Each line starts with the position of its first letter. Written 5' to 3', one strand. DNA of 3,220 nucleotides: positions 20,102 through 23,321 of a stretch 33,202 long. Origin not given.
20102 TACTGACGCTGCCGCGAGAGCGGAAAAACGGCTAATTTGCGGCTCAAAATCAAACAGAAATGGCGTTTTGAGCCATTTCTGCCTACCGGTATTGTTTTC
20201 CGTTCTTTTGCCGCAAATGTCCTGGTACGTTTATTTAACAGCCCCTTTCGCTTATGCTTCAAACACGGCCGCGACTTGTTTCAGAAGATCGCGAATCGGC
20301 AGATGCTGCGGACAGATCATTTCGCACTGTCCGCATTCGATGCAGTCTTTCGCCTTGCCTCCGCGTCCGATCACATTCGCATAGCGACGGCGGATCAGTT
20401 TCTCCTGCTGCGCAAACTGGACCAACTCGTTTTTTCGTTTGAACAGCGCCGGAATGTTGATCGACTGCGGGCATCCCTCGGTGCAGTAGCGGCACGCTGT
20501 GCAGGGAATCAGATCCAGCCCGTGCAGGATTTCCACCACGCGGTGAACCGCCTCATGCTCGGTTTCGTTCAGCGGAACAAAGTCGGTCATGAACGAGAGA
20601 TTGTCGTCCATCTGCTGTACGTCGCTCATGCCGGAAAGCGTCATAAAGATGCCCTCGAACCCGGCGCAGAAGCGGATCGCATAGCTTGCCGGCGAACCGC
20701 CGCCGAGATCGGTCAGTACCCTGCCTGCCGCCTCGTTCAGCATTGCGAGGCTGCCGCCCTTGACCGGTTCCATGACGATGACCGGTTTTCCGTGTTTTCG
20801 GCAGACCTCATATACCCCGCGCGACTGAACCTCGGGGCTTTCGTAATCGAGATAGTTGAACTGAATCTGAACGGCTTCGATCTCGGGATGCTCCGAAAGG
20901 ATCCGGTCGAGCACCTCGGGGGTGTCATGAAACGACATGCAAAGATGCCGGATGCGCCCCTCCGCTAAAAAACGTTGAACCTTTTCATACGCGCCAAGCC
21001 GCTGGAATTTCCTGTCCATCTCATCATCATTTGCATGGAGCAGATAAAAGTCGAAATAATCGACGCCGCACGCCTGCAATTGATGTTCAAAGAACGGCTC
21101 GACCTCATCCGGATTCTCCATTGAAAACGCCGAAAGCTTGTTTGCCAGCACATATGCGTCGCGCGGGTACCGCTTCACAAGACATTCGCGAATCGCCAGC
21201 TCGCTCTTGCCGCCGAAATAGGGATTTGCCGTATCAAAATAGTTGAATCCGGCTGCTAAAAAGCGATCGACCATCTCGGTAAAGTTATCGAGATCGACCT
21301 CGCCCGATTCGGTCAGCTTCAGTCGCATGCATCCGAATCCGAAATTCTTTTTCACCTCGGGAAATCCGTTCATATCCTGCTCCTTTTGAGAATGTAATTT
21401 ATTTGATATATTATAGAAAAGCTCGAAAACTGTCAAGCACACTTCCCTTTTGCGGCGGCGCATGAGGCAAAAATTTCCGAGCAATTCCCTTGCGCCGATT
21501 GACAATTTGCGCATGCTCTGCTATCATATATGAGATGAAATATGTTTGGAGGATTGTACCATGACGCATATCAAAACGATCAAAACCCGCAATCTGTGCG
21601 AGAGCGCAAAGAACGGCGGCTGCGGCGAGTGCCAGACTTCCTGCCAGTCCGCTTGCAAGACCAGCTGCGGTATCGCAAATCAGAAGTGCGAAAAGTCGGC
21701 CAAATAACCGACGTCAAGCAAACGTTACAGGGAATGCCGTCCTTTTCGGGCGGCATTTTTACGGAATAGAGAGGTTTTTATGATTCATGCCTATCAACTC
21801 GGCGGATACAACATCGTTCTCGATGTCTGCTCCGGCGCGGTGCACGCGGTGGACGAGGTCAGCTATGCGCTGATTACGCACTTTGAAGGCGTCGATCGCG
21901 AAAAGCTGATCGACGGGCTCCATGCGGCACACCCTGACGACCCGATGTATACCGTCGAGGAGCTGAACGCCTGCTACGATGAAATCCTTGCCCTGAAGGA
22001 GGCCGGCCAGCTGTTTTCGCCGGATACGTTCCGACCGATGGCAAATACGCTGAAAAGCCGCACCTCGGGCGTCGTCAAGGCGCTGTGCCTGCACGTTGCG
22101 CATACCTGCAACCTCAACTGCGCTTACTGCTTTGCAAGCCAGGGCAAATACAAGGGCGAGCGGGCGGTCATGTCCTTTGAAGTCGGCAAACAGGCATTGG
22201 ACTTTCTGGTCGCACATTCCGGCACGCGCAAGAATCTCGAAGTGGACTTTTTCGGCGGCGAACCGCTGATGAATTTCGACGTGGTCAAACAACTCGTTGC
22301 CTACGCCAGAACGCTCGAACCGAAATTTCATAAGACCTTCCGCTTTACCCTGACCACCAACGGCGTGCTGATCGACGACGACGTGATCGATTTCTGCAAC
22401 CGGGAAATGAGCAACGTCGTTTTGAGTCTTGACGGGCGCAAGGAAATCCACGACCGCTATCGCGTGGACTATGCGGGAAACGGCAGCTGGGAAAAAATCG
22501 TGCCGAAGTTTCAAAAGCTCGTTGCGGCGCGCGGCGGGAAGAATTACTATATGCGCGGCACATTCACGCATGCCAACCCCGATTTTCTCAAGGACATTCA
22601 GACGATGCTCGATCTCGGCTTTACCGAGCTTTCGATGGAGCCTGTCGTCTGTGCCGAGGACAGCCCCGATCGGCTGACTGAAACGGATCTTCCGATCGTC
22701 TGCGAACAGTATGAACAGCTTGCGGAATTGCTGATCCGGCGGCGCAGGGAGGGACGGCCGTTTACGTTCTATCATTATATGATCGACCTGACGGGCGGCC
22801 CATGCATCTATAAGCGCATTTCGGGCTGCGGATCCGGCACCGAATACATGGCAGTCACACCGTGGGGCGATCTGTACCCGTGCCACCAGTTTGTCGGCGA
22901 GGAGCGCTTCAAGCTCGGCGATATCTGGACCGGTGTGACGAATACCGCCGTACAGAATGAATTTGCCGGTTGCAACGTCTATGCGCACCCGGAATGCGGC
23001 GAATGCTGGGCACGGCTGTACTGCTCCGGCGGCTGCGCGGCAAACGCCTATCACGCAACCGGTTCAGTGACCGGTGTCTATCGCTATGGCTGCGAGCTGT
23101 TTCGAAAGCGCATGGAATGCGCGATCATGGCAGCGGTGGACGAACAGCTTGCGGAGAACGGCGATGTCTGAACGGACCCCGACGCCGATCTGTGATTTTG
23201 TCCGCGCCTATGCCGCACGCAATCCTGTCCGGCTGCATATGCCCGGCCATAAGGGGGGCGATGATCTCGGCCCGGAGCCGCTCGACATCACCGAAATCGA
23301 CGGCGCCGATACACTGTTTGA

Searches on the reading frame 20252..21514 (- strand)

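Call 88: search_protein_families(library=pfam, proteins=[window:20252-21514:-], max_evalue=0.00001)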
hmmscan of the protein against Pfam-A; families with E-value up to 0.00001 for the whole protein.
window:20252-21514:- (420 aa): 5 families
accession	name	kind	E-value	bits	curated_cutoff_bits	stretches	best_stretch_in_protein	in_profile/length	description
PF00248.27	Aldo_ket_red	-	5.8e-37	127.8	24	1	59-326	3-289/291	Aldo/keto reductase family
PF13187.11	Fer4_9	-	4.4e-10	39.9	27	1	338-404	2-50/52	4Fe-4S dicluster domain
PF13534.11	Fer4_17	-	7.9e-09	36.4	22.2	1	338-405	2-60/61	4Fe-4S dicluster domain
PF13237.11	Fer4_10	-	3.6e-07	30.5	25.5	1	334-402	5-53/53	4Fe-4S dicluster domain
PF13183.11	Fer4_8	-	9.2e-07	29.8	27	1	337-404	4-67/68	4Fe-4S dicluster domain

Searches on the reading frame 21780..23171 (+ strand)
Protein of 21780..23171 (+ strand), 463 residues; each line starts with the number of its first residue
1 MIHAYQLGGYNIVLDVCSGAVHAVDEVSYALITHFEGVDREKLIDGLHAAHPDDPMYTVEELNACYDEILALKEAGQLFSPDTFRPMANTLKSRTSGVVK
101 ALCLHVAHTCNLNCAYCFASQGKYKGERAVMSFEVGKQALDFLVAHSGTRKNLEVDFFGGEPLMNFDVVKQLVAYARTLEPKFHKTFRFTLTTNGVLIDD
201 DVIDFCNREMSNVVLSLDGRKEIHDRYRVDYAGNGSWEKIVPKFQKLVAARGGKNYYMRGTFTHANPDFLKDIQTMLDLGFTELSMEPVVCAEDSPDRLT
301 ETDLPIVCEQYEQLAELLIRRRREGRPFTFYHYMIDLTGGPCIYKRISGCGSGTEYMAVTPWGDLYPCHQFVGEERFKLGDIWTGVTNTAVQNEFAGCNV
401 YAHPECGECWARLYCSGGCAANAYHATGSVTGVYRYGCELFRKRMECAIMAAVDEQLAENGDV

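Call 88: search_protein_families(library=pfam, proteins=[window:21780-23171:+], max_evalue=0.00001)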
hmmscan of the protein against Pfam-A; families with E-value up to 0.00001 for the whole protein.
window:21780-23171:+ (463 aa): 2 families
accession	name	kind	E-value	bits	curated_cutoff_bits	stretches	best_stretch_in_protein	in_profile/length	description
PF04055.27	Radical_SAM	-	2.3e-13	51.1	29.5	1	107-250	4-139/166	Radical SAM superfamily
PF13353.11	Fer4_12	-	1.4e-10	42.1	22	1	103-221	8-117/137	4Fe-4S single cluster domain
